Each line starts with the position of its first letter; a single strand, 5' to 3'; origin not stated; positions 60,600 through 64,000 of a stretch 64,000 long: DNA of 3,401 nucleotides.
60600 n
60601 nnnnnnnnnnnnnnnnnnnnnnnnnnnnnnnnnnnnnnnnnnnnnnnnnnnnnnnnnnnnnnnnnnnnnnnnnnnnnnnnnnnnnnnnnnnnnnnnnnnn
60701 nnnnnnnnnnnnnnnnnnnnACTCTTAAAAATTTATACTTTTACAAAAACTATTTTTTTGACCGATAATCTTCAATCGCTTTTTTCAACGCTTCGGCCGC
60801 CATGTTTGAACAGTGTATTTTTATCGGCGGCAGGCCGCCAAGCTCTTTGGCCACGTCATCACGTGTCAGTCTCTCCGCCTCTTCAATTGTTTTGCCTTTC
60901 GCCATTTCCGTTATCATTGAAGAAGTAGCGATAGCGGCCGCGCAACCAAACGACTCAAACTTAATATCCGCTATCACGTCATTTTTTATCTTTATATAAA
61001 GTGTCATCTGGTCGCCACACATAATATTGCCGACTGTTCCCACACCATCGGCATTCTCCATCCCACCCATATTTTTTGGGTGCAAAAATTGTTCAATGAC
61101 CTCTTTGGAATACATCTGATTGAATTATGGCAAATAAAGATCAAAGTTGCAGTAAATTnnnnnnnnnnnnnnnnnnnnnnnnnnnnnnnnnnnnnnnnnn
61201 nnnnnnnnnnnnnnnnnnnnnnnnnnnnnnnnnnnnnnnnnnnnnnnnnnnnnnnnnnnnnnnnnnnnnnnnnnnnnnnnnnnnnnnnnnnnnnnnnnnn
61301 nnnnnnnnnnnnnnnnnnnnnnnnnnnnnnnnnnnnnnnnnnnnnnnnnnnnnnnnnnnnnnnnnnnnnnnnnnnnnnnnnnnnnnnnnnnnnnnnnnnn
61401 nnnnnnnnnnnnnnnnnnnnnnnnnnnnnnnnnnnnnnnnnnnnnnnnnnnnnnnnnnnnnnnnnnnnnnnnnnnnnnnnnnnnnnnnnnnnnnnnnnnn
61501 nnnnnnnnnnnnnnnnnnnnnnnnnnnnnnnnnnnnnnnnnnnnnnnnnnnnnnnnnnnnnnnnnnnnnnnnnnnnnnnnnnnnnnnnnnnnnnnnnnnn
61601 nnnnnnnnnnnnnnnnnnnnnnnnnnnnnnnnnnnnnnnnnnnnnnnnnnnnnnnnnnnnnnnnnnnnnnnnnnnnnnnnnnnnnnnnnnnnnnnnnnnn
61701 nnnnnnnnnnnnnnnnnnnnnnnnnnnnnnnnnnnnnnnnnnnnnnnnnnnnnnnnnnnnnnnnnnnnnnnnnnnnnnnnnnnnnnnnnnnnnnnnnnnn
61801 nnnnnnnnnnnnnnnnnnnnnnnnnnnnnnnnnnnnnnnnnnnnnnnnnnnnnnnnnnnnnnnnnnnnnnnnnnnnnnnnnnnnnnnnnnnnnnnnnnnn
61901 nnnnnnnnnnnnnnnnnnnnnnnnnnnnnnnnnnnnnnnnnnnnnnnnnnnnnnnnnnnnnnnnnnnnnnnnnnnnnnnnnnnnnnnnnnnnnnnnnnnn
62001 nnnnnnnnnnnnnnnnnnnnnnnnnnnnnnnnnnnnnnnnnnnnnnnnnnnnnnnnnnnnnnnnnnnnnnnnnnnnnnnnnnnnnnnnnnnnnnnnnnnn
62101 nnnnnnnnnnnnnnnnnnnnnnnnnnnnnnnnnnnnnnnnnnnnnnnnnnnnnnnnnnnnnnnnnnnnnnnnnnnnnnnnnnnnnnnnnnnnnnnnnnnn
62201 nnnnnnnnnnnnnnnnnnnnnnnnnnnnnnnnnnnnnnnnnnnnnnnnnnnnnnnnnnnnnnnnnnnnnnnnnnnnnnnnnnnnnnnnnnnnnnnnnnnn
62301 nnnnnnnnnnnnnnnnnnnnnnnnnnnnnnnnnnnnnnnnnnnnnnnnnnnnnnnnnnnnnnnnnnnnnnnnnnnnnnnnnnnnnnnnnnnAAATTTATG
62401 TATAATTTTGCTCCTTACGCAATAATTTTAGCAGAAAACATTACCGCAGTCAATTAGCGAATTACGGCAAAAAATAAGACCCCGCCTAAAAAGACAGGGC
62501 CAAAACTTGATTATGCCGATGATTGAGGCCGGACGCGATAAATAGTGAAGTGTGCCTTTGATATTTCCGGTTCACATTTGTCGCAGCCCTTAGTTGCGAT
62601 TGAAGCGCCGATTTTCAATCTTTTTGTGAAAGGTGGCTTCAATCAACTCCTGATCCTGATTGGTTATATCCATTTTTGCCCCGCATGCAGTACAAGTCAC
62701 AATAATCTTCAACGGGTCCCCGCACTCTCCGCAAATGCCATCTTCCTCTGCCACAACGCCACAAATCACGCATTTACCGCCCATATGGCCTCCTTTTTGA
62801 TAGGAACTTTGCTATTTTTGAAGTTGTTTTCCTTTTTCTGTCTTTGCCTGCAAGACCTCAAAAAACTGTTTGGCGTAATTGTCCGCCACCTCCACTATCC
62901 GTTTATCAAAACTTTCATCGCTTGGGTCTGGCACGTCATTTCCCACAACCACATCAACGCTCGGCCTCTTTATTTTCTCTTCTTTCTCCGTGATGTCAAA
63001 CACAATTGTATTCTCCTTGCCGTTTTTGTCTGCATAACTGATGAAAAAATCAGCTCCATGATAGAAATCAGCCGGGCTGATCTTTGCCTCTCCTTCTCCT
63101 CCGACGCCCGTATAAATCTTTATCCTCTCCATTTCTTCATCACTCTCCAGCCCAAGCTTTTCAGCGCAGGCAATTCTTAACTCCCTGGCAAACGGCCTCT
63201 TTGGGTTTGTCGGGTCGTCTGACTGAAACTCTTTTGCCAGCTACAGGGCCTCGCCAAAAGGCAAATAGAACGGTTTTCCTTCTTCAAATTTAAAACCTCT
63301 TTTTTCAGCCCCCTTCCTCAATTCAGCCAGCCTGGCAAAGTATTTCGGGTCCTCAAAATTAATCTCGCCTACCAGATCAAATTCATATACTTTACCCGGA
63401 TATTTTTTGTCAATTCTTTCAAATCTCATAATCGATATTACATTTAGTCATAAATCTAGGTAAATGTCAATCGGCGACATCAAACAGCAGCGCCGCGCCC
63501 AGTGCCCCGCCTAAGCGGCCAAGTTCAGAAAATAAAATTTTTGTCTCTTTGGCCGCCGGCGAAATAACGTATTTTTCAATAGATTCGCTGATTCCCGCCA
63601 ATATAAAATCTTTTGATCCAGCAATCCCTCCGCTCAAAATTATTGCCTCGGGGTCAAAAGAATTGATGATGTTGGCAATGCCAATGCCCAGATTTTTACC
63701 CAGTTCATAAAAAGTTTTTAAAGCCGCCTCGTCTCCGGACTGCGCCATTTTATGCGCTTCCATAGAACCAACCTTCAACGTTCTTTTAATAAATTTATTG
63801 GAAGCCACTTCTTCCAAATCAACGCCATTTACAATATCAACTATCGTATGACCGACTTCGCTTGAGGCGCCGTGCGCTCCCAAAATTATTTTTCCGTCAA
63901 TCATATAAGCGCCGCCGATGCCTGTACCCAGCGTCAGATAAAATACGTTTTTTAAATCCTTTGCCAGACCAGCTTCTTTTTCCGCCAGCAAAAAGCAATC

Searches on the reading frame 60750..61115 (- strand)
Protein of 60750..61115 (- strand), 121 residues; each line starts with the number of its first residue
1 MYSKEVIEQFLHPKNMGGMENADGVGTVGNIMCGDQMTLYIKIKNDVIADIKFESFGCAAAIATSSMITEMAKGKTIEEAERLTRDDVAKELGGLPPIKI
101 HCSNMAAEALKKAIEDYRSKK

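Call 93: search_protein_families(library=pfam, proteins=[window:60750-61115:-], max_evalue=0.00001)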
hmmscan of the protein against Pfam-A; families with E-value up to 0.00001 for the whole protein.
window:60750-61115:- (121 aa): 1 family
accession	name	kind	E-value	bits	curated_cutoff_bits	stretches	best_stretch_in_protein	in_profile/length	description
PF01592.21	NifU_N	-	2.1e-47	160.8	22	1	1-121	1-124/127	NifU-like N terminal domain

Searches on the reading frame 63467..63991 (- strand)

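Call 93: search_protein_families(library=pfam, proteins=[window:63467-63991:-], max_evalue=0.00001)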
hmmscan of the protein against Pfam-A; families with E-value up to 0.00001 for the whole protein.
window:63467-63991:- (174 aa): 1 family
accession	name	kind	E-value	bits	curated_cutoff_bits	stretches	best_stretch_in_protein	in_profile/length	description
PF00480.26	ROK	-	1.3e-29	104.1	22.9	1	2-170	111-291/294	ROK family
